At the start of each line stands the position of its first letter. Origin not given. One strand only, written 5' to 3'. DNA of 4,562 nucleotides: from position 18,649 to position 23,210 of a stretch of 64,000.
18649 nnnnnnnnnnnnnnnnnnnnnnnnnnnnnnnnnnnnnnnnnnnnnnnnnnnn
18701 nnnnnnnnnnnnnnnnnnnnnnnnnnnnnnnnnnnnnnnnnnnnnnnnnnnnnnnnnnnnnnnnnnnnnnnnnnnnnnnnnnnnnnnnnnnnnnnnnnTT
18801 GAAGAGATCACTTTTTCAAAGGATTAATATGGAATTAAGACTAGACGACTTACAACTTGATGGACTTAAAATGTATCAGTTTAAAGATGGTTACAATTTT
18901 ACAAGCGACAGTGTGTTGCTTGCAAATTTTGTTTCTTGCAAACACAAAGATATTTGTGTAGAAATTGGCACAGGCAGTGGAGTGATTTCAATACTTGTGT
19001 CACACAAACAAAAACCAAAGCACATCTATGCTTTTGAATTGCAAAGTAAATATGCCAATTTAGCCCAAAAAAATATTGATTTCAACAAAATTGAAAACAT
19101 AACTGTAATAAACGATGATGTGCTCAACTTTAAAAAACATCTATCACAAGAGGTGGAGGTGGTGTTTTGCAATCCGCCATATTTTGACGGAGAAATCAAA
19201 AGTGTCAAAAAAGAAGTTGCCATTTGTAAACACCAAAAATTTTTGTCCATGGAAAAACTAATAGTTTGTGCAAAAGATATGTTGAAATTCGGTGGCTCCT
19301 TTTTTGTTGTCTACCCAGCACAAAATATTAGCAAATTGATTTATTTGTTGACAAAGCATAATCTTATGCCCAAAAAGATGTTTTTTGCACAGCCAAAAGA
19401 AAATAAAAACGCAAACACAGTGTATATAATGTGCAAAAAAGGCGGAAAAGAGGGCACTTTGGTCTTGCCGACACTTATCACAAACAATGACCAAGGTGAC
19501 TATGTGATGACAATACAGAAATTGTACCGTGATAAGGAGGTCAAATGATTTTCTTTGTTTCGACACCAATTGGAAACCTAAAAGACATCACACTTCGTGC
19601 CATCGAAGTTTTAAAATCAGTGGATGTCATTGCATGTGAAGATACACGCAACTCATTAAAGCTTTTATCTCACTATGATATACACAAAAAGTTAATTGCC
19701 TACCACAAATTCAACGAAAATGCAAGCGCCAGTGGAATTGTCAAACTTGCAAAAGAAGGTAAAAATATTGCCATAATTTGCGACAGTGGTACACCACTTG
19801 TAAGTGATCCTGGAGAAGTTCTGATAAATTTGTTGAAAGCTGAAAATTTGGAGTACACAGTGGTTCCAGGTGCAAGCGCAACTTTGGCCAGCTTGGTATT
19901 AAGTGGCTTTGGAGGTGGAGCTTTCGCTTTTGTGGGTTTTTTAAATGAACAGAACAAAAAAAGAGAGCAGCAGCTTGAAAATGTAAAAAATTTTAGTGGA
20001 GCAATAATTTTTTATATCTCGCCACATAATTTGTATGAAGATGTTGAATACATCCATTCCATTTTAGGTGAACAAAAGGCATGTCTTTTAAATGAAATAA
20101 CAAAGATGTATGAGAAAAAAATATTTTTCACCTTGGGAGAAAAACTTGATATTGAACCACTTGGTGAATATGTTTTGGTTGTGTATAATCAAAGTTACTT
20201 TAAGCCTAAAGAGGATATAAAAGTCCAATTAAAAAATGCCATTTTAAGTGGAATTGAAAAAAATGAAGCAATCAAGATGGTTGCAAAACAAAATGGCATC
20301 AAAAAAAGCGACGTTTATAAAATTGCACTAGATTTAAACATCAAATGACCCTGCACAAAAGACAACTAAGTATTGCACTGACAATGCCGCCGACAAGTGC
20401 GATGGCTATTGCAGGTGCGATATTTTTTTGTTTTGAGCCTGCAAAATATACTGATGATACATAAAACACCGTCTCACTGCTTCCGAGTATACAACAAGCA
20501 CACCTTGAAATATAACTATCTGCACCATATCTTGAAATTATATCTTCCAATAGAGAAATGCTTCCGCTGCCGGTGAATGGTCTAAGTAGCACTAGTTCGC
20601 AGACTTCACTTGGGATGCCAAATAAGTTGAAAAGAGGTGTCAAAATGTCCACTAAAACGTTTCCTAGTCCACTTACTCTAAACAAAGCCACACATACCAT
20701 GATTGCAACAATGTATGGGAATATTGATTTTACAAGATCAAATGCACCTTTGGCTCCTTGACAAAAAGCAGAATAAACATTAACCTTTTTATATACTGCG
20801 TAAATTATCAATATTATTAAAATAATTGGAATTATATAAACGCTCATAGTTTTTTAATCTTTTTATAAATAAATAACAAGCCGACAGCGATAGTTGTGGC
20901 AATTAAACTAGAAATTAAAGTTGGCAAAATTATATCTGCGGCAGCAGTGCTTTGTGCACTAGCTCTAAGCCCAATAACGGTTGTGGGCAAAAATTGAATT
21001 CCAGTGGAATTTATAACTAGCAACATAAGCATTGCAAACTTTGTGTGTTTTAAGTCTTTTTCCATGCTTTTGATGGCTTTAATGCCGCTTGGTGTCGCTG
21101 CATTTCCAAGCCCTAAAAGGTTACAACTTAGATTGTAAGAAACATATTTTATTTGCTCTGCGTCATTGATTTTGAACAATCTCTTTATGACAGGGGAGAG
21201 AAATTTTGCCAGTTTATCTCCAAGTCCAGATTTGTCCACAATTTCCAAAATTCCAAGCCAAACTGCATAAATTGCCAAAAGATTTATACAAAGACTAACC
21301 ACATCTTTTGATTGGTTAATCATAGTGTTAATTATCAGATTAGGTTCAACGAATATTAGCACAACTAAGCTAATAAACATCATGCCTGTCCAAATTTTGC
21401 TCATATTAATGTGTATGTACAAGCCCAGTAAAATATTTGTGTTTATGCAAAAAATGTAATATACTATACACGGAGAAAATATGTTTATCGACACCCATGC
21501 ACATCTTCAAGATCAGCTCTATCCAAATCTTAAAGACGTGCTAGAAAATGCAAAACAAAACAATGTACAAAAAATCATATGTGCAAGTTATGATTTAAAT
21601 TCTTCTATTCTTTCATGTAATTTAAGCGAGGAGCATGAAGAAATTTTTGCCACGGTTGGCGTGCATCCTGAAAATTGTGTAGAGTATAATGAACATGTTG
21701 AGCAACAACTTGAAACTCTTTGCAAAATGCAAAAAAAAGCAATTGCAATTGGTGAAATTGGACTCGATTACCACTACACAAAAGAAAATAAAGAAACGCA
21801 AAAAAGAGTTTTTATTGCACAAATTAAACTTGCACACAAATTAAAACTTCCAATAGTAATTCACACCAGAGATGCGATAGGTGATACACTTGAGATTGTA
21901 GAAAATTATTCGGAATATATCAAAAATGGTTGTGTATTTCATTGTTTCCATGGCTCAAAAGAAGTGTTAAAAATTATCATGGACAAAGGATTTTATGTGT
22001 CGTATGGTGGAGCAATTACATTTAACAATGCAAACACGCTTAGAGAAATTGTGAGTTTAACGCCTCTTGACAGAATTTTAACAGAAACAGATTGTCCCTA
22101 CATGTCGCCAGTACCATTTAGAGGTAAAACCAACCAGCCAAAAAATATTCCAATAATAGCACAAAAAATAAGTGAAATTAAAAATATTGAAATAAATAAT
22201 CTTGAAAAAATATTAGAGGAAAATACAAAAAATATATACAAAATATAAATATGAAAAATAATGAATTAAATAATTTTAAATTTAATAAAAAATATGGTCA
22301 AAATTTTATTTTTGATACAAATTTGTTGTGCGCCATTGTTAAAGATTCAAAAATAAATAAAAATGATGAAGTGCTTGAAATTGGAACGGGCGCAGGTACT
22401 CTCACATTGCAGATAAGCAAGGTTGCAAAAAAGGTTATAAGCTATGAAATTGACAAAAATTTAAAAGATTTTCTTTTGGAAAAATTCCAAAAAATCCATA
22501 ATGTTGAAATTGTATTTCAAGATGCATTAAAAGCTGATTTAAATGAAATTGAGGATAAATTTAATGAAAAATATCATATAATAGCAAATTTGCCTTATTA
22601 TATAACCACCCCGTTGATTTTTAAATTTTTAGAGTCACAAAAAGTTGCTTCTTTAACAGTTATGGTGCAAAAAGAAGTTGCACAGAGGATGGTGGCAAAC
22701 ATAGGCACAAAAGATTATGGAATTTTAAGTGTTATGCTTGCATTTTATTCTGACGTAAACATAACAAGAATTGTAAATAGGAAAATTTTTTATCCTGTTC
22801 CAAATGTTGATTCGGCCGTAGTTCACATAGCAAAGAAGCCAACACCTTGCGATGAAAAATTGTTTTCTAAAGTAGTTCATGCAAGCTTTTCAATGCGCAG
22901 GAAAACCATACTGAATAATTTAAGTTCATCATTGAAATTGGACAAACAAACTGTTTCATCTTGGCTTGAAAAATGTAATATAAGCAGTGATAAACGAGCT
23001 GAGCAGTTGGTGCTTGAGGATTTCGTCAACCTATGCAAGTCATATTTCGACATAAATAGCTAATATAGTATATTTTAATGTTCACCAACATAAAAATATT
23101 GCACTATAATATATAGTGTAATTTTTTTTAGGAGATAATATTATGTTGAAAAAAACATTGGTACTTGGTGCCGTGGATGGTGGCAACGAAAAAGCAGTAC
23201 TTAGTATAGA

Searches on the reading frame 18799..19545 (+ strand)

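Call 11: search_protein_families(library=pfam, proteins=[window:18799-19545:+], max_evalue=0.01)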
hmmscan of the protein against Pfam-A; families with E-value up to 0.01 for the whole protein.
window:18799-19545:+ (249 aa): 17 families
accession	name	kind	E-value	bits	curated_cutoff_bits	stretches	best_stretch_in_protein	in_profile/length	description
PF05175.20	MTS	-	5.9e-12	46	23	1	39-172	21-140/170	Methyltransferase small domain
PF03602.21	Cons_hypoth95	-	1.7e-08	34.8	24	1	35-160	24-153/182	Conserved hypothetical protein 95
PF13847.12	Methyltransf_31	-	4.9e-08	33.2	27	1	54-186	8-124/145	Methyltransferase domain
PF02475.24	TRM5-TYW2_MTfase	-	7.2e-08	33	28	1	48-140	35-131/164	TRM5/TYW2 methyltransferase domain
PF06325.19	PrmA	-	2.2e-07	31.1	22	1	48-125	160-233/296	Ribosomal protein L11 methyltransferase (PrmA)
PF08704.16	GCD14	-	6.4e-07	29.7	26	1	34-140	25-135/247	tRNA methyltransferase complex GCD14 subunit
PF00398.26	RrnaAD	-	2.8e-06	27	24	1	28-115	6-92/263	Ribosomal RNA adenine dimethylase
PF01728.25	FtsJ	-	3.4e-05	24.3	24.1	1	23-214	7-180/181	FtsJ-like methyltransferase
PF02390.23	Methyltransf_4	-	5.3e-05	23.2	24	1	51-126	3-83/173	Putative methyltransferase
PF13649.12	Methyltransf_25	-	8e-05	23.7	27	1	54-125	2-71/97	Methyltransferase domain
PF10237.15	N6-adenineMlase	-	0.00017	21.7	23.2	1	67-159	45-128/166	Probable N6-adenine methyltransferase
PF10294.15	Methyltransf_16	-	0.00032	21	21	1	53-119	50-115/174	Lysine methyltransferase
PF01170.24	UPF0020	-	0.00043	20.5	22.3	1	73-129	76-132/197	RMKL-like, methyltransferase domain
PF05971.18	Methyltransf_10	-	0.00059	19.7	23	1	51-135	104-194/299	RNA methyltransferase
PF02527.21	GidB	-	0.00093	19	27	1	37-119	37-116/184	rRNA small subunit methyltransferase G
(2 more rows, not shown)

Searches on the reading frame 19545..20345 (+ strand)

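Call 11: search_protein_families(library=pfam, proteins=[window:19545-20345:+], max_evalue=0.01)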
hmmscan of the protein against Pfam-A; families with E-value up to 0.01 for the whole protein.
window:19545-20345:+ (267 aa): 1 family
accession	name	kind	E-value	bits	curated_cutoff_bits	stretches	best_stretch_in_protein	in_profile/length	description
PF00590.25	TP_methylase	-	3.8e-26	92.8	27.8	1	1-199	1-210/212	Tetrapyrrole (Corrin/Porphyrin) Methylases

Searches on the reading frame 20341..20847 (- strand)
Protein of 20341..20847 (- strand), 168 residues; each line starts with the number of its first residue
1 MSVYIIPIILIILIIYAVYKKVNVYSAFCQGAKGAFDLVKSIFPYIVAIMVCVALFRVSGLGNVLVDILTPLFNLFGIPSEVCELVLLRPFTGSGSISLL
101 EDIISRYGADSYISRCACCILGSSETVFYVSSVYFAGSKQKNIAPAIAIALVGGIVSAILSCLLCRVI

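Call 11: search_protein_families(library=pfam, proteins=[window:20341-20847:-], max_evalue=0.01)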
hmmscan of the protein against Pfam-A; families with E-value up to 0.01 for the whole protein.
window:20341-20847:- (168 aa): 1 family
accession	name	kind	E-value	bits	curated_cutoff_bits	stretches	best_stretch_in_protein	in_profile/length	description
PF07670.19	Gate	-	9.7e-09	36.1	29.6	1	40-135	2-98/104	Nucleoside recognition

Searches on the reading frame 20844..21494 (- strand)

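Call 11: search_protein_families(library=pfam, proteins=[window:20844-21494:-], max_evalue=0.01)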
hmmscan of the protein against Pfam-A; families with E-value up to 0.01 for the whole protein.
window:20844-21494:- (216 aa): 1 family
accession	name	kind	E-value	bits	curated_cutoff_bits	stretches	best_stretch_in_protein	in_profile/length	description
PF07670.19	Gate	-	1.3e-05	26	29.6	1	70-177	2-101/104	Nucleoside recognition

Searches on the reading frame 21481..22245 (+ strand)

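Call 11: search_protein_families(library=pfam, proteins=[window:21481-22245:+], max_evalue=0.01)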
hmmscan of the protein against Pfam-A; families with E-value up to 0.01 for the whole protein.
window:21481-22245:+ (255 aa): 2 families
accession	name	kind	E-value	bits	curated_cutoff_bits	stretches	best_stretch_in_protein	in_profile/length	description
PF01026.27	TatD_DNase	-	2e-80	270.3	27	1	3-254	1-253/253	TatD related DNase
PF01979.26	Amidohydro_1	-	0.0016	18.2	25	0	70-197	101-219/345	Amidohydrolase family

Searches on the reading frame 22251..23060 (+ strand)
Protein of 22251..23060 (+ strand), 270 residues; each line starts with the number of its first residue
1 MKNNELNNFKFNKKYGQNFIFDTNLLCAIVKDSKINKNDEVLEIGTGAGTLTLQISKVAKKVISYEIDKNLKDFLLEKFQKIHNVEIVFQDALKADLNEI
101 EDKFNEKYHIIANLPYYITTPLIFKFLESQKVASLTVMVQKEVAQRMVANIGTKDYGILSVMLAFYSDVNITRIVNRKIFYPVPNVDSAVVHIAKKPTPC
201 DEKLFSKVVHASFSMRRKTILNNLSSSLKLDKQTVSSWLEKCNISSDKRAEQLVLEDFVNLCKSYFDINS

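Call 11: search_protein_families(library=pfam, proteins=[window:22251-23060:+], max_evalue=0.01)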
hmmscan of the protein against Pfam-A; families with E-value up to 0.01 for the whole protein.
window:22251-23060:+ (270 aa): 6 families
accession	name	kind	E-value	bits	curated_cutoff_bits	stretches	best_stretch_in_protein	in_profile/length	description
PF00398.26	RrnaAD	-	1.5e-62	211.6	24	1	9-265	2-261/263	Ribosomal RNA adenine dimethylase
PF02390.23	Methyltransf_4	-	0.00057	19.8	24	1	39-103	3-71/173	Putative methyltransferase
PF13649.12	Methyltransf_25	-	0.0016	19.5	27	1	41-97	1-60/97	Methyltransferase domain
PF13489.12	Methyltransf_23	-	0.0033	17.6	27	1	34-89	19-70/164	Methyltransferase domain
PF02475.24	TRM5-TYW2_MTfase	-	0.0035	17.7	28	1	34-117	33-115/164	TRM5/TYW2 methyltransferase domain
PF06325.19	PrmA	-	0.006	16.5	22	0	23-69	147-194/296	Ribosomal protein L11 methyltransferase (PrmA)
